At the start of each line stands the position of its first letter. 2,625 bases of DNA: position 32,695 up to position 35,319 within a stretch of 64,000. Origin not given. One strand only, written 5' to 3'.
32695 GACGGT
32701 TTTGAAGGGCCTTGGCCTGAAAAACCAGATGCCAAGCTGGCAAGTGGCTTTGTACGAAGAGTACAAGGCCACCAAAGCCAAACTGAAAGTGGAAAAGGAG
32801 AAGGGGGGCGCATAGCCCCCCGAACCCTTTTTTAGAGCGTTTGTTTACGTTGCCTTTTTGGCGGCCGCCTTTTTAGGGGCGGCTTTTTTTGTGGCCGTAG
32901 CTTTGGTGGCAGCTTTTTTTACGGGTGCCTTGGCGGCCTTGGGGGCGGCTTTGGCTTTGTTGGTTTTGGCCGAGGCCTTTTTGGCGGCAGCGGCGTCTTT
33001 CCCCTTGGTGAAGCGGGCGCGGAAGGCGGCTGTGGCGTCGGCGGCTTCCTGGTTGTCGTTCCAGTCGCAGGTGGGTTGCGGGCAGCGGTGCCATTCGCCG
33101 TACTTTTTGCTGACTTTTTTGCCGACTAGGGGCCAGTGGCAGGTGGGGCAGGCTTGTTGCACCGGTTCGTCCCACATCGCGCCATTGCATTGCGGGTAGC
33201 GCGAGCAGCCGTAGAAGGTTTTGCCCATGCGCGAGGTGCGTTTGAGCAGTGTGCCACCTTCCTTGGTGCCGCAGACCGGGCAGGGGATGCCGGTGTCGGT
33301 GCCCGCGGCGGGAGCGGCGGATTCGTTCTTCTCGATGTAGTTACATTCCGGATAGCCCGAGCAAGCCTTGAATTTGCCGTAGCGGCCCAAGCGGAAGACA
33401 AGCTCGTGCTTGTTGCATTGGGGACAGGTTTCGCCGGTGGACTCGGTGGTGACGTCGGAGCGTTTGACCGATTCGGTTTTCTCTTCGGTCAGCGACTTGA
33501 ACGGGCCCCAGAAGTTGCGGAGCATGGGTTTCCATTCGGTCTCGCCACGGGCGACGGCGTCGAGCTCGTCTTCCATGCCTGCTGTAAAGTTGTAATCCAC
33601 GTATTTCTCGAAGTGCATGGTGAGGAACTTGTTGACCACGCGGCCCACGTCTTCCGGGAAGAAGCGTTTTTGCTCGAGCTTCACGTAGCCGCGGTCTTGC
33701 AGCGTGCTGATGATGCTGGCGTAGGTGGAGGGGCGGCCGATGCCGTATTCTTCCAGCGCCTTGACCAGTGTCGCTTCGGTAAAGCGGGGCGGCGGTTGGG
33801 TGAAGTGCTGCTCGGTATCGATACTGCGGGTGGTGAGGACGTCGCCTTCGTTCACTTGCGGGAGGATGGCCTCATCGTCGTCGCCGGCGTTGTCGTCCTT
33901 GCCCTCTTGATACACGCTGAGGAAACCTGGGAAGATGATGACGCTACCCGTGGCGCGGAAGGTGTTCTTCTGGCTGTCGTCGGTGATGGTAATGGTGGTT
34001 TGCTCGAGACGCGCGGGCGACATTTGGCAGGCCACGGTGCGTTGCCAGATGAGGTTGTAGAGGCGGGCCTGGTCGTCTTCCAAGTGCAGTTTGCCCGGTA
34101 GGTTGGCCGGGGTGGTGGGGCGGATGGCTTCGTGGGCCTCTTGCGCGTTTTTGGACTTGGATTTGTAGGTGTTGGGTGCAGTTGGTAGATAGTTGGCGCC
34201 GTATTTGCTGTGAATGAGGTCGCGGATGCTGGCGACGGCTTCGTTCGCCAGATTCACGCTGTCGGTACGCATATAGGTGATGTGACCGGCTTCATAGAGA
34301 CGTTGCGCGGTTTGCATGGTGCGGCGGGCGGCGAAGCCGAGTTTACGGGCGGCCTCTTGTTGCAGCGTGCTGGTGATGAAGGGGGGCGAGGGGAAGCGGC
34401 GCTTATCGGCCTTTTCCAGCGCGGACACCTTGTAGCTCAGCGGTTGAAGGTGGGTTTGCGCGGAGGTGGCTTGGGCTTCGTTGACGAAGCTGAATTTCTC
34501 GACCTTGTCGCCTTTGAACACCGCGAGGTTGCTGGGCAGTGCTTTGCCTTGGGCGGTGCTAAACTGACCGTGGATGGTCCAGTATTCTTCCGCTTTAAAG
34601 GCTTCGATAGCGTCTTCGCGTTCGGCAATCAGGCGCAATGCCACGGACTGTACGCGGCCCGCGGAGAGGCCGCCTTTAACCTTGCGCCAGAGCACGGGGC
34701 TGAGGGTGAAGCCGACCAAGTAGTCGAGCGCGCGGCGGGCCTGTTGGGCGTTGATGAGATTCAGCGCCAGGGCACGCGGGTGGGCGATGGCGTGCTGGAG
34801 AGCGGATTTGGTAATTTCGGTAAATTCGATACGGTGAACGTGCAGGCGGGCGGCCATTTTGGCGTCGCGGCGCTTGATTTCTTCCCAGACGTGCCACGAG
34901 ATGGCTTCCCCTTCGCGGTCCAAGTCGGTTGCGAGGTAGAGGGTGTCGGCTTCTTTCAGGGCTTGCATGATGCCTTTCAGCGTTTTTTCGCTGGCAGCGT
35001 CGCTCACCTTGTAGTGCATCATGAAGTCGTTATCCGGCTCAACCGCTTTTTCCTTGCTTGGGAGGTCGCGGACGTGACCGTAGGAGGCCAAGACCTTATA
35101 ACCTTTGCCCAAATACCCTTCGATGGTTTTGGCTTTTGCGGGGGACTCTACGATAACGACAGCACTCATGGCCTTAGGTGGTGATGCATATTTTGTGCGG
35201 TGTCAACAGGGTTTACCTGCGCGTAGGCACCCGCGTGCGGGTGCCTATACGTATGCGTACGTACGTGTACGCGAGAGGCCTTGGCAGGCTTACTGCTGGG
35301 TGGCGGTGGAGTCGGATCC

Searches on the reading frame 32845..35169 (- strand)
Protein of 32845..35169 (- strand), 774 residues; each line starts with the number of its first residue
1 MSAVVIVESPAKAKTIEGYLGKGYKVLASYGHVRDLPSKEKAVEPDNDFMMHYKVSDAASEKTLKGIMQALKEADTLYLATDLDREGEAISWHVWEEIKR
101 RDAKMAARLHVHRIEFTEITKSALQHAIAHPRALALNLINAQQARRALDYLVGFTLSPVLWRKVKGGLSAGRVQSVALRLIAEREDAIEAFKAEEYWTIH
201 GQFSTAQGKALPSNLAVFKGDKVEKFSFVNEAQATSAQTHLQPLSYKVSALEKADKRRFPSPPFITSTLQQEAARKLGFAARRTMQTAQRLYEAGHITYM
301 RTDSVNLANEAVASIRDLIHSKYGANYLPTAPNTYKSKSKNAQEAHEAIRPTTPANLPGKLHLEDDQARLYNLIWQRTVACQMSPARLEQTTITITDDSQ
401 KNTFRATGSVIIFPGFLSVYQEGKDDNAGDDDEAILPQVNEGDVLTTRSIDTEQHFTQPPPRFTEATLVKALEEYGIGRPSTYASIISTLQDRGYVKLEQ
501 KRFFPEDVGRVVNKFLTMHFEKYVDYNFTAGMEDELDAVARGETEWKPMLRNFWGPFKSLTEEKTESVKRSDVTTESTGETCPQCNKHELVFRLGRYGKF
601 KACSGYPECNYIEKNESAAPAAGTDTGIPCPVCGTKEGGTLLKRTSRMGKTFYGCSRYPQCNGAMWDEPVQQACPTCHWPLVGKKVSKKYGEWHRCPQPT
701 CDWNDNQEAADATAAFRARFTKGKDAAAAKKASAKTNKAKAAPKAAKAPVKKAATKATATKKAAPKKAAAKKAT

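Call 105: search_protein_families(library=pfam, proteins=[window:32845-35169:-], max_evalue=0.00001)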
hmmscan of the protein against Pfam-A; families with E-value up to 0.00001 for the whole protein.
window:32845-35169:- (774 aa): 3 families
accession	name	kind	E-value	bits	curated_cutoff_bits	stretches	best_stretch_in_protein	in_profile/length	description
PF01131.25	Topoisom_bac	-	1.5e-131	439.6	35.1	1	137-550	5-410/411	DNA topoisomerase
PF01396.24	Zn_ribbon_Top1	-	4.6e-22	78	32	2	579-615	1-36/39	Topoisomerase DNA binding C4 zinc finger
PF01751.28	Toprim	-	1.9e-19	70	23.1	1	4-119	2-96/96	Toprim domain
